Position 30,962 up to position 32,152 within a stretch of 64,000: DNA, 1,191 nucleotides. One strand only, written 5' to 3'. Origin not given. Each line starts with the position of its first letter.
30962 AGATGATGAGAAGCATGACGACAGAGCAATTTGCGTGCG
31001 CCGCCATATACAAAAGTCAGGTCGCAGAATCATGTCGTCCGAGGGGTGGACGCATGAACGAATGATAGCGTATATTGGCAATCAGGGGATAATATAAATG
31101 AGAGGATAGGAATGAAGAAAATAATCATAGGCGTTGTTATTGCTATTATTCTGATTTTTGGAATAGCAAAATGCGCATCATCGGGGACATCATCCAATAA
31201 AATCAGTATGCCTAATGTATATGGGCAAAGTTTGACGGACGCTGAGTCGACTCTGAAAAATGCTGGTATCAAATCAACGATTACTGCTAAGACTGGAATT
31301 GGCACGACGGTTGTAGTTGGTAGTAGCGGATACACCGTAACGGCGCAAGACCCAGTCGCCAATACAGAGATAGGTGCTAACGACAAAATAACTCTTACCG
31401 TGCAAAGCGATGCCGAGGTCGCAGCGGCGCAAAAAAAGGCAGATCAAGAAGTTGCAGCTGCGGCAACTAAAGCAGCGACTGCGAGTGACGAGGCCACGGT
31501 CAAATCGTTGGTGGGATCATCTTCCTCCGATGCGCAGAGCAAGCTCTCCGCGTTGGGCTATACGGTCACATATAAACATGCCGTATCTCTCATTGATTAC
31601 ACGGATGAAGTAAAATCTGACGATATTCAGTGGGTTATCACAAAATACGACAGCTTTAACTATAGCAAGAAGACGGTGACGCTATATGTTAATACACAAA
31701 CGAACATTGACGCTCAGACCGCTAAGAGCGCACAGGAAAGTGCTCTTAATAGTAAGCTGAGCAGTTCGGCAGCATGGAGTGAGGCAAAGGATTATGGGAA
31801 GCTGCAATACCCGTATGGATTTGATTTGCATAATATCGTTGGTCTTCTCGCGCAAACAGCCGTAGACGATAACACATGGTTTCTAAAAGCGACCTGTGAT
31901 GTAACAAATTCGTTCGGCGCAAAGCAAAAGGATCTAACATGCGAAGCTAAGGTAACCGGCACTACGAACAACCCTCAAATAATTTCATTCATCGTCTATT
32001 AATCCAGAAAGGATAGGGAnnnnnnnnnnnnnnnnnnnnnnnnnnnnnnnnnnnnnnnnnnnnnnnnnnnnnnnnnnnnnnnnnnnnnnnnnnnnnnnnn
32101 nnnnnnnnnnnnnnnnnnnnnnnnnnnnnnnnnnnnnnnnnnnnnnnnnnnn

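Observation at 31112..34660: Satellite cargo: a PASTA lipoprotein plus two membrane-tethered DNA-end modules (HIRAN-TM and DEDDh exonuclease-BRCT-TM), a candidate undescribed exclusion or defence system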

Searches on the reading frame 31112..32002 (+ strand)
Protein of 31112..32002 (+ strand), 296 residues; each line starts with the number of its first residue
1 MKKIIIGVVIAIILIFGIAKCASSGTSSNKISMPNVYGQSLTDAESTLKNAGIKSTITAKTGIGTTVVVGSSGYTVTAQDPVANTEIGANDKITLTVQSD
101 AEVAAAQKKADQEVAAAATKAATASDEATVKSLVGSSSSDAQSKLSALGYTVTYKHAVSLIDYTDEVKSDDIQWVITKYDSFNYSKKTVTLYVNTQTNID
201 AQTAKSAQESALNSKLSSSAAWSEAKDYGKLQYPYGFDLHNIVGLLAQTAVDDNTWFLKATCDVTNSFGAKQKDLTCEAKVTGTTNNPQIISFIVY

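Call 5: search_protein_families(library=pfam, proteins=[window:31112-32002:+], max_evalue=0.1)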
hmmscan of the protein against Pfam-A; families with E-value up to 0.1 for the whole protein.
window:31112-32002:+ (296 aa): 4 families
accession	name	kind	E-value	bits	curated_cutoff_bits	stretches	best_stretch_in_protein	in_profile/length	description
PF03793.24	PASTA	-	3e-14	53.2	23.2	1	32-98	2-63/64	PASTA domain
PF24081.1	PH_SLA1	-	0.058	14.2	27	1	165-220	34-90/91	SLA1-like, PH domain-like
PF24856.1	AraA_central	-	0.066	14.1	24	1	146-249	24-119/148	L-arabinose isomerase central domain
PF04790.18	Sarcoglycan_1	-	0.095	12.4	32.5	0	75-219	59-208/259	Sarcoglycan complex subunit protein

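Call 6: search_protein_families(library=padloc, proteins=[window:31112-32002:+], max_evalue=0.1)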
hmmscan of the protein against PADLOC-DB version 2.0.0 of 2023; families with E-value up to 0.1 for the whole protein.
window:31112-32002:+ (296 aa): 2 families
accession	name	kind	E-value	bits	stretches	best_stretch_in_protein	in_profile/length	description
PDLC04052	PD-T4-6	-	0.00023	18.5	1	5-117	329-434/496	-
PDLC04040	PD-T4-6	-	0.00024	18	1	5-118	329-436/547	-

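Call 8: search_protein_families(library=phrogs, proteins=[window:31112-32002:+], max_evalue=0.001)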
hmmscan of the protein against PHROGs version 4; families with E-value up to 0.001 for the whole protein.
window:31112-32002:+ (296 aa): 0 families

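Call 48: find_homologous_proteins(query=window:31112-32002:+, max_evalue=0.001)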
Query window:31112-32002:+ (296 aa): 73 proteins with E <= 0.001 among 6140 candidates.
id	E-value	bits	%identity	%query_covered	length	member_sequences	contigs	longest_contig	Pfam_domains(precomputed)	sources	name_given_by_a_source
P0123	4.4e-180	615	100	100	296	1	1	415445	PF03793.25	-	-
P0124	4.3e-66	241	44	100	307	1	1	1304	PF03793.25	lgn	-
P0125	5.4e-66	241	43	100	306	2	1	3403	PF03793.25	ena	-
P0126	9.1e-48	181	39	93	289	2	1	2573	PF03793.25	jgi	-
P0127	5.2e-47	179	37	98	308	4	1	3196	PF03793.25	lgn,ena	-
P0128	3.4e-45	173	37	98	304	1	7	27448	PF03793.25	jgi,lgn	jgi:hypothetical protein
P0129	4.0e-43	166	45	64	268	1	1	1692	-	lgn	-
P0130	2.9e-40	157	44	68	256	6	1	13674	-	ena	-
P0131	4.9e-39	153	50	52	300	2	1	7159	-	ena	-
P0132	8.0e-38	149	44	56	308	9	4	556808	-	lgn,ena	-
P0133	3.5e-36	143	38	56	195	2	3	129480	PF03793.25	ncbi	-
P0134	9.6e-36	142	45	57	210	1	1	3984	-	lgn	-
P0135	2.2e-34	138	44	56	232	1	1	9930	-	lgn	-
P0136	3.6e-34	137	32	100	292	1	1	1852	-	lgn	-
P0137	4.5e-34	137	42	58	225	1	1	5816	-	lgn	-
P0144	2.7e-32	131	43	57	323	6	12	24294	-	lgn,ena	-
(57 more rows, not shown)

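Call 49: find_encoding_contigs(protein=P0128, flank=7000, max_places=4)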
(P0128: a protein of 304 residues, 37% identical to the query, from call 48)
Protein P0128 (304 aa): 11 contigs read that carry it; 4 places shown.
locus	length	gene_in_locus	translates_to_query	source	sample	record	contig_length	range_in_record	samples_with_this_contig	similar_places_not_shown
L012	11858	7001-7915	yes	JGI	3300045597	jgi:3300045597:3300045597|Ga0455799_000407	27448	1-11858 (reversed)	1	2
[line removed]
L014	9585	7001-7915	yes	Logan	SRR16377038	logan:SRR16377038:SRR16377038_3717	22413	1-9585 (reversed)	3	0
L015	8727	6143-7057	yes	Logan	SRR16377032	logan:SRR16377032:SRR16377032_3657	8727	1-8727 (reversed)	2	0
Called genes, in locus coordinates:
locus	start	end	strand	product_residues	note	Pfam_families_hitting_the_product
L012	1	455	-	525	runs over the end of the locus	-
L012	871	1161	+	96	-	-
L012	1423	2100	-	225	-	PF14512:TM1586_NiRdase (faint), PF00881:Nitroreductase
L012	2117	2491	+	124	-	PF22277:EncFtn-like (weak)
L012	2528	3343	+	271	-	PF04454:Linocin_M18, PF09950:Major_capside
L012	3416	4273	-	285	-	PF13938:DUF4213, PF04016:DUF364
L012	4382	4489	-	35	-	-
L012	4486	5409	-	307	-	PF14338:Mrr_N, PF04471:Mrr_cat, PF13156:Mrr_cat_2 (weak)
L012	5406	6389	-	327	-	PF13310:Virulence_RhuM, PF02661:Fic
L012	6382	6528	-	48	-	-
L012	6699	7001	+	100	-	PF05154:TM2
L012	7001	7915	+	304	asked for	PF03793:PASTA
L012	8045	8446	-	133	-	PF02261:Asp_decarbox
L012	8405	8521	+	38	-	-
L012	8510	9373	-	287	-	PF02569:Pantoate_ligase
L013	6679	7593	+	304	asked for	PF03793:PASTA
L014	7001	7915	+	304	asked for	PF03793:PASTA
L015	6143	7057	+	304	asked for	PF03793:PASTA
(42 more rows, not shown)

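Call 50: find_encoding_contigs(protein=P0144, flank=7000, max_places=4)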
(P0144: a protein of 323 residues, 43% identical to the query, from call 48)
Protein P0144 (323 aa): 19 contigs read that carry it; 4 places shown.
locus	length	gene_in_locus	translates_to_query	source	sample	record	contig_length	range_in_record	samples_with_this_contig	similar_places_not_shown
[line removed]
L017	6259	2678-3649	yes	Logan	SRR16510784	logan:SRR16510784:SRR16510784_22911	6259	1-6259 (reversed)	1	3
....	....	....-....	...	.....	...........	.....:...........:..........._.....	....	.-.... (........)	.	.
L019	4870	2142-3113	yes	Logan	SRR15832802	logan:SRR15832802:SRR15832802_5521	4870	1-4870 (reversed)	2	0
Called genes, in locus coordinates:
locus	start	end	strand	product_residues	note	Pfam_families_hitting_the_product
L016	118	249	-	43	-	-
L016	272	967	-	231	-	PF08378:NERD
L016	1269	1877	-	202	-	-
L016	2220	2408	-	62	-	-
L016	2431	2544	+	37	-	-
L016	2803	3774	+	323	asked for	-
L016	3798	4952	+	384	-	PF14020:DUF4236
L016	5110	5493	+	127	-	PF00239:Resolvase (weak)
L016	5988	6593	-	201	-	PF05067:Mn_catalase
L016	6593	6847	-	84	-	PF12652:CotJB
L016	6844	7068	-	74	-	PF11007:CotJA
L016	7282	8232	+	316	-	PF01933:CofD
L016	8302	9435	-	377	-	PF24708:Lip_C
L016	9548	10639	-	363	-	PF09561:RE_HpaII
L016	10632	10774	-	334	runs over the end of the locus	PF00145:DNA_methylase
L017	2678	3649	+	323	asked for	-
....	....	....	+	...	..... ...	-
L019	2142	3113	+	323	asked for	-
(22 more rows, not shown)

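Call 76: predict_structure(alignment_id=A3)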
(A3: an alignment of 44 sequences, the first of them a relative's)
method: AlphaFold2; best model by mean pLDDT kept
length: 296 residues; sequences in the alignment: 44
mean_pLDDT: 91.8   pTM: 0.67
mean pLDDT of the five models: 91.8, 91.1, 90.2, 90.1, 89.4
residues with pLDDT >= 90: 243; 70-90: 25; 50-70: 21; < 50: 7
segments of 3 or more residues with pLDDT < 50: 21-25
pLDDT, mean of each block of 10 residues (from residue 1): 58 57 59 96 95 87 79 93 95 94 92 97 98 98 98 97 94 96 98 97 96 98 98 98 97 98 98 98 98 98
secondary structure, 60 per line:
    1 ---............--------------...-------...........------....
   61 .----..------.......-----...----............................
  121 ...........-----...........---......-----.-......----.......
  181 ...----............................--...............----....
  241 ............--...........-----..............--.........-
elements in order: H4-15 E30-32 H41-50 E57-61 E74-80 E86-88 E93-99 H100-131 H138-147 E151-156 H164-169 E174-183 E188-195 H196-215 H218-232 E237-252 E255-265 E271-284 E287-295

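Call 79: fold_search(model_id=the predicted structure, library=pdb)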
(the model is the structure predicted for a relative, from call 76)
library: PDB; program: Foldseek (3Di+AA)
matches with E <= 10: 548; with E <= 0.001: 0
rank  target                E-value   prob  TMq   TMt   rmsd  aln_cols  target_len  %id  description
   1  5e12_A                1.5e-03  1.00  0.19  0.27  14.9       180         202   14  Crystal Structure of PASTA Domains 2, 3 and 4 of Mycobacterium tuberculosis Protein Kinase B (released 2016-09-14)
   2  2kuf_MODEL_1_A        4.3e-03  0.99  0.19  0.39  14.9       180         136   16  NMR structure of the PASTA domain 3 and 4 of Mycobacterium tuberculosis of PknB (released 2010-04-14)
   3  2kui_MODEL_1_A        5.5e-03  0.99  0.20  0.21  13.9       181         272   16  NMR structure of the PASTA domain of Mycobacterium tuberculosis of PknB (released 2010-04-14)
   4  2z2l_C                7.4e-03  0.99  0.18  0.40  23.8       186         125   10  Penicillin-Binding Protein 2X (PBP2X) from Streptococcus pneumoniae (released 2007-09-04)
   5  1qmf                  7.9e-03  0.98  0.18  0.10  24.7       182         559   10  PENICILLIN-BINDING PROTEIN 2X (PBP-2X) ACYL-ENZYME COMPLEX (released 2000-05-25)
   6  7o4c_A                9.4e-03  0.99  0.17  0.40  24.0       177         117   10  Crystal structure of PASTA domains of the Penicillin-Binding Protein 1 (PBP1) from Staphylococcus aureus (released 2021-11-03)
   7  5e12_B                1.0e-02  0.99  0.19  0.29  15.0       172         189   15  Crystal Structure of PASTA Domains 2, 3 and 4 of Mycobacterium tuberculosis Protein Kinase B (released 2016-09-14)
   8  1k25_D                1.1e-02  0.98  0.17  0.10  23.6       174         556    9  PBP2x from a Highly Penicillin-resistant Streptococcus pneumoniae Clinical Isolate (released 2001-10-31)
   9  5u47                  1.3e-02  0.99  0.18  0.08  23.4       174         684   11  1.95 Angstrom Resolution Crystal Structure of Penicillin Binding Protein 2X from Streptococcus thermophilus (released 2016-12-28)
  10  5e10                  1.3e-02  0.96  0.18  0.38  14.3       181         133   18  Crystal Structure of PASTA Domains 1 and 2 of Mycobacterium tuberculosis Protein Kinase B (released 2016-09-14)
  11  7o61_A                1.4e-02  0.99  0.17  0.42  23.2       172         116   10  Crystal structure of the C-terminal PASTA domains of Staphylococcus aureus PBP1 (released 2022-04-20)
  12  1rp5_B                1.4e-02  0.97  0.19  0.09  23.4       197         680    9  PBP2x from Streptococcus pneumoniae strain 5259 with reduced susceptibility to beta-lactam antibiotics (released 2004-02-03)
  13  1k25_C                1.6e-02  0.98  0.17  0.10  23.6       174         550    9  PBP2x from a Highly Penicillin-resistant Streptococcus pneumoniae Clinical Isolate (released 2001-10-31)
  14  1qme                  1.8e-02  0.97  0.18  0.10  24.8       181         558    9  PENICILLIN-BINDING PROTEIN 2X (PBP-2X) (released 2000-05-25)
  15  5nod                  2.3e-02  1.00  0.18  0.64   5.5        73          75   25  PASTA subunit 4 of Streptococcus pneumoniae STKP crystallized with PEG and succinate (released 2017-11-08)
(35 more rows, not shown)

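Call 81: search_protein_families(library=ncbifam, proteins=[window:31112-32002:+], max_evalue=0.01)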
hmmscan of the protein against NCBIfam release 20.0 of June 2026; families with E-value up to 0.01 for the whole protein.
window:31112-32002:+ (296 aa): 2 families
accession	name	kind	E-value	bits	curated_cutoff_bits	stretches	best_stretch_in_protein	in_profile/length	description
NF052676.1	YPYG_dom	domain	1.2e-25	89.3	30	1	218-296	2-79/79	YPYG domain-containing protein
NF033483.0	PknB_PASTA_kin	equivalog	4.8e-09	35.8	450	1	5-120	339-449/563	Stk1 family PASTA domain-containing Ser/Thr kinase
